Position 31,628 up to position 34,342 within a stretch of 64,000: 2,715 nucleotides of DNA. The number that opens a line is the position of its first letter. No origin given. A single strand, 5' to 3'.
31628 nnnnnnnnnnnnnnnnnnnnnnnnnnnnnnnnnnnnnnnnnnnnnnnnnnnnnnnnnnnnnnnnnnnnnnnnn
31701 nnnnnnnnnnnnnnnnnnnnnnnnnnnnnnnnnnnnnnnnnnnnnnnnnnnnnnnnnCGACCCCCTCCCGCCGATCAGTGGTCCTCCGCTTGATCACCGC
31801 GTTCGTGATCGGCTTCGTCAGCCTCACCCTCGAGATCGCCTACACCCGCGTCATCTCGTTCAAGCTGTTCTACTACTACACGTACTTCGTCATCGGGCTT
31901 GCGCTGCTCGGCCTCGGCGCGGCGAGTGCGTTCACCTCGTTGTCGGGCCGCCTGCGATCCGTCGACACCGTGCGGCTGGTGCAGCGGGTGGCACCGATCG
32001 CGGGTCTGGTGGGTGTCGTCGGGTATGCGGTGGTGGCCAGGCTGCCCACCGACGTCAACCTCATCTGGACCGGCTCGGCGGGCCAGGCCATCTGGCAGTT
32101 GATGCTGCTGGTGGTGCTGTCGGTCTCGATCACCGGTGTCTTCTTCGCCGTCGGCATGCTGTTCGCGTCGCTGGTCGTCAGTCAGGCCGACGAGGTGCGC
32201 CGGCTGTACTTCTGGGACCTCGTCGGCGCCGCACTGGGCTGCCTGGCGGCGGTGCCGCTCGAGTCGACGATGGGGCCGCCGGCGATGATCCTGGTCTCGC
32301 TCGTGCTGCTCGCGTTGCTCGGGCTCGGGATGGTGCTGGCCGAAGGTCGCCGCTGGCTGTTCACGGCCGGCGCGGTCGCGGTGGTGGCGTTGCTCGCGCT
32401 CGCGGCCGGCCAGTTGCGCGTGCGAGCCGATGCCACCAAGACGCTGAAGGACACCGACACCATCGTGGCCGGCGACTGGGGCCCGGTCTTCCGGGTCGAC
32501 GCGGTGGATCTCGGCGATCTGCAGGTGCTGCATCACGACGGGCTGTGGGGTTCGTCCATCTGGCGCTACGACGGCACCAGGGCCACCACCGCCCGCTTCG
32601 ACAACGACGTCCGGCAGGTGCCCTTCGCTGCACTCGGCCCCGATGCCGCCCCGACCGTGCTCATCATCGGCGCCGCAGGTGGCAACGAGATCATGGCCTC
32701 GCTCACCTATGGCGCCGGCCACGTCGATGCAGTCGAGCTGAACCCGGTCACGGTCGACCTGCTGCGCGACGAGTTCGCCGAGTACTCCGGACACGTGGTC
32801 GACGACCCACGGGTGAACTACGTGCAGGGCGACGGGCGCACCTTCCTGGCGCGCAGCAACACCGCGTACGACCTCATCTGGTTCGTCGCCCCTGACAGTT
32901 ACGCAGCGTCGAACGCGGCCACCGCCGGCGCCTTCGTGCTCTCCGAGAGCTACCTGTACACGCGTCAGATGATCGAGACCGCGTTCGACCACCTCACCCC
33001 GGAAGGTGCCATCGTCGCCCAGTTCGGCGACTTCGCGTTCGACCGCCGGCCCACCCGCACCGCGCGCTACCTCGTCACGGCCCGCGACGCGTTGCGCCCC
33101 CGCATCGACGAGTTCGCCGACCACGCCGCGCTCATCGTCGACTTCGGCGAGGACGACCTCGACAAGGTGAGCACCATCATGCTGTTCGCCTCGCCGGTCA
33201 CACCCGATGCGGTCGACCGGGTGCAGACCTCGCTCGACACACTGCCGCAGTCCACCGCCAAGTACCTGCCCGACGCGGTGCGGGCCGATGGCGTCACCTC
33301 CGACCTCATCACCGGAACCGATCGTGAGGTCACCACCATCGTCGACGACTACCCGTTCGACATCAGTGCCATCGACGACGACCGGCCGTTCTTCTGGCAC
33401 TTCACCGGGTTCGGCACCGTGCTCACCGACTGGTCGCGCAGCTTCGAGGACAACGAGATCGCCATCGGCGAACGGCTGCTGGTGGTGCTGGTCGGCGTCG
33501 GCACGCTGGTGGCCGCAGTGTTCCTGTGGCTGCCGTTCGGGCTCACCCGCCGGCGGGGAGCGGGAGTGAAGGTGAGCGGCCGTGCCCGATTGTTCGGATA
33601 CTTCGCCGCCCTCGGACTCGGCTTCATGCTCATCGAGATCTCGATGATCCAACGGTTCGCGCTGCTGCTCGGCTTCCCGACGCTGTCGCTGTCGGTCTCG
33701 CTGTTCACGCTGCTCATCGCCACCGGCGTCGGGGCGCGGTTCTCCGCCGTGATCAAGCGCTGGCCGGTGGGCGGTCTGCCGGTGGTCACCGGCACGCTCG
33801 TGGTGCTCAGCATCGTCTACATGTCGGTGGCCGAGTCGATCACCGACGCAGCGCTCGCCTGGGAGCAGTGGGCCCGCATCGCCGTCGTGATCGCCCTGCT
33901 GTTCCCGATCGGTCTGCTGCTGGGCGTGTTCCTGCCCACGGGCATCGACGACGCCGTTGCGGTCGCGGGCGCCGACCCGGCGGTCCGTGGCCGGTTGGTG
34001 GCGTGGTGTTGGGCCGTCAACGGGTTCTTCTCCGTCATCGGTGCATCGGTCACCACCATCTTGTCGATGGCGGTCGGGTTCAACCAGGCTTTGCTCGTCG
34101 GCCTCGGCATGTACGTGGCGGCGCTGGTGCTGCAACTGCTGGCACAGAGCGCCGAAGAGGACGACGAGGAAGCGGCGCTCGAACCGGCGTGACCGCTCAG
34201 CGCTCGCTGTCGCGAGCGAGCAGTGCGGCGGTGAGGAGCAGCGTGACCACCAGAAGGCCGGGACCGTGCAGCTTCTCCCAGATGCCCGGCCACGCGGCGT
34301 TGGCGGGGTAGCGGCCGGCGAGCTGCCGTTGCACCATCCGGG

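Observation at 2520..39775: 37-kb envelope-glycan locus: complete lipid-arabinose donor pathway plus eight GT-C-type membrane proteins and four lipid-sugar-synthase GT2s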

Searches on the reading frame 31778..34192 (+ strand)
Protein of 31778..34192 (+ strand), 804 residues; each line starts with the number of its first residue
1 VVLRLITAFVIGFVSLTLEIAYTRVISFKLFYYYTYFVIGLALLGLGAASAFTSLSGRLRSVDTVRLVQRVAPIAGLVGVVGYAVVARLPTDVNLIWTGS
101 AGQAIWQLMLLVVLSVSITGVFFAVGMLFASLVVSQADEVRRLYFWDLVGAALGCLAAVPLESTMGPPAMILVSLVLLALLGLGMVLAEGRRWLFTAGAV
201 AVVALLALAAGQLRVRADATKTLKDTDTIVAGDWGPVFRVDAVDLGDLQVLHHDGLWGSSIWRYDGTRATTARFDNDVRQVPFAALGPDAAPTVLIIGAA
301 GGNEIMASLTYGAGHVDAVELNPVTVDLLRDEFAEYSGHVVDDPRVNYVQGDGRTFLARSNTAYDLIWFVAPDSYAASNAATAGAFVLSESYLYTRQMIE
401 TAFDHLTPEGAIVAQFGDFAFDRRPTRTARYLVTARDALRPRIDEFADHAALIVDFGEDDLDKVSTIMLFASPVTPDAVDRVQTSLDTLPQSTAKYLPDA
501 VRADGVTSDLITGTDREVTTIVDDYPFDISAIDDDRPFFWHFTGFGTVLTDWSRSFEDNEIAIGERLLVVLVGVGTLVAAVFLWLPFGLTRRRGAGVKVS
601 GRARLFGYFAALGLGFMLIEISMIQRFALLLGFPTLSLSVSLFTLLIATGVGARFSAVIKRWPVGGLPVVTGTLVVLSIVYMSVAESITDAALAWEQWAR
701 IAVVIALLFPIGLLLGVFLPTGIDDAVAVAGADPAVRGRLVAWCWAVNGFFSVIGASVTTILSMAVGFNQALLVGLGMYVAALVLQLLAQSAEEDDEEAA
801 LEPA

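Call 9: search_protein_families(library=pfam, proteins=[window:31778-34192:+], max_evalue=0.01)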
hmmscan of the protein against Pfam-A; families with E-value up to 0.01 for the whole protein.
window:31778-34192:+ (804 aa): 1 family
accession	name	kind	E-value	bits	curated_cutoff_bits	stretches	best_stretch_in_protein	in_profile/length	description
PF01564.23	Spermine_synth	-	6.8e-08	32.7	22.9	1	293-421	21-137/186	Spermine/spermidine synthase domain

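Call 14: search_protein_families(library=ncbifam, proteins=[window:31778-34192:+], max_evalue=0.01)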
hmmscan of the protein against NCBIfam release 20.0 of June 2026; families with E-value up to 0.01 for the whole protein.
window:31778-34192:+ (804 aa): 4 families
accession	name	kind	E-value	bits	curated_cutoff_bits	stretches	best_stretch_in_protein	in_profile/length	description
NF002010.0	PRK00811.1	equivalog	2.7e-09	36.7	260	1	290-427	78-204/287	polyamine aminopropyltransferase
NF002956.0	PRK03612.1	equivalog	2.7e-06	26.1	472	1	290-423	299-424/522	polyamine aminopropyltransferase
TIGR00417.1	speE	equivalog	0.00018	20.8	249.55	1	291-421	73-191/271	spermidine synthase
NF002435.0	PRK01581.1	equivalog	0.0015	17.7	537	1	293-415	153-267/374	polyamine aminopropyltransferase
